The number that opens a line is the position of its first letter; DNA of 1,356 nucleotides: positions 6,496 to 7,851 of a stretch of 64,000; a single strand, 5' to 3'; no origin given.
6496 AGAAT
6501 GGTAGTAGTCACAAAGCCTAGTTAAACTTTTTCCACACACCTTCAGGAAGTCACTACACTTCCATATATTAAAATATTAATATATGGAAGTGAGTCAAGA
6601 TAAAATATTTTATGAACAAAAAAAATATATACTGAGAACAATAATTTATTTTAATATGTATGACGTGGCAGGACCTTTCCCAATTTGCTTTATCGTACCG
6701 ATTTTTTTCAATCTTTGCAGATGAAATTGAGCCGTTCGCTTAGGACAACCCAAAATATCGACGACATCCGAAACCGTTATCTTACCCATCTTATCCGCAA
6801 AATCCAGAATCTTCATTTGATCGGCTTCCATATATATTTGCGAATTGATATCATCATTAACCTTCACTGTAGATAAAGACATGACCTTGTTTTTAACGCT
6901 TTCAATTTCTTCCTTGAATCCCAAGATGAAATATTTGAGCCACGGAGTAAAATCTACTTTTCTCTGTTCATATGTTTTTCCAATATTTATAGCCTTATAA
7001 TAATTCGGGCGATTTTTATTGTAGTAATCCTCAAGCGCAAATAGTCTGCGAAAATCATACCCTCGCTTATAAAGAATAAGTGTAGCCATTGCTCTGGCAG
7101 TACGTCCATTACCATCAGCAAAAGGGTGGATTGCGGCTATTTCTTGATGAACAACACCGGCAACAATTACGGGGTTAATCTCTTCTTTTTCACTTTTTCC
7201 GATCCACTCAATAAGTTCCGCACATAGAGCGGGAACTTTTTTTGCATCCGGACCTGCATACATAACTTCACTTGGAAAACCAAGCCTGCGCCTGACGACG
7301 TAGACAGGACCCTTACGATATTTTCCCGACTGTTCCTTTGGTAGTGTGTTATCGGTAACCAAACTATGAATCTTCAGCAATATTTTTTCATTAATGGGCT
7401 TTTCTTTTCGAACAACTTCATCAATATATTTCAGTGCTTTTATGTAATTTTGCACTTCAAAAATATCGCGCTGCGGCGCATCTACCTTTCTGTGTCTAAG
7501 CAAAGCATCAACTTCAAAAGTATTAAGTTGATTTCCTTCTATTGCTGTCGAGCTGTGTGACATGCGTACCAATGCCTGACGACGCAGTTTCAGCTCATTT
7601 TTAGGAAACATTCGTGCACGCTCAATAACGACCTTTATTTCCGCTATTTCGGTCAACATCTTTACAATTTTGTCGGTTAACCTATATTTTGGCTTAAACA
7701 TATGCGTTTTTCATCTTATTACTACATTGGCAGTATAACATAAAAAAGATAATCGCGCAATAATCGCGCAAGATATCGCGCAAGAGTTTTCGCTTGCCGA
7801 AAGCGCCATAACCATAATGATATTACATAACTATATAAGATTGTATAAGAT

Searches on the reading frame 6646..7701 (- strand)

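Call 3: search_protein_families(library=pfam, proteins=[window:6646-7701:-], max_evalue=0.1)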
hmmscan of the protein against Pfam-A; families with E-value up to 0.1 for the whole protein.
window:6646-7701:- (351 aa): 10 families
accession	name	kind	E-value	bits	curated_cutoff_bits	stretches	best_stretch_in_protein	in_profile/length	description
PF02661.23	Fic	-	3.4e-18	66.7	24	1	102-210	1-93/93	Fic/DOC family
PF22168.2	DIP2311-like_C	-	6.1e-05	23.7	27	1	303-350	15-62/63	Transcriptional regulator DIP2311-like, C-terminal domain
PF13784.11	Fic_N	-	0.00017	22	26.7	1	41-92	29-79/82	Fic/DOC family N-terminal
PF13338.12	AbiEi_4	-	0.0024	18.4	25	1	297-343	2-44/49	Transcriptional regulator, AbiEi antitoxin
PF03297.21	Ribosomal_S25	-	0.012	16.2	28.8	1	274-343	22-92/101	S25 ribosomal protein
PF12840.13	HTH_20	-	0.016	15.6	27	1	308-335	19-46/51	Helix-turn-helix domain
PF01978.25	TrmB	-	0.028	14.7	25.6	0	305-344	20-59/68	Sugar-specific transcriptional regulator TrmB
PF13384.12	HTH_23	-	0.056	13.7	24.6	0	294-325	6-35/50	Homeodomain-like domain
PF13012.11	MitMem_reg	-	0.059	13.7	26.6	0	89-126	44-79/113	Maintenance of mitochondrial structure and function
PF22979.2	HTH_69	-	0.082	13.3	27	0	308-342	27-61/69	Winged helix-turn-helix domain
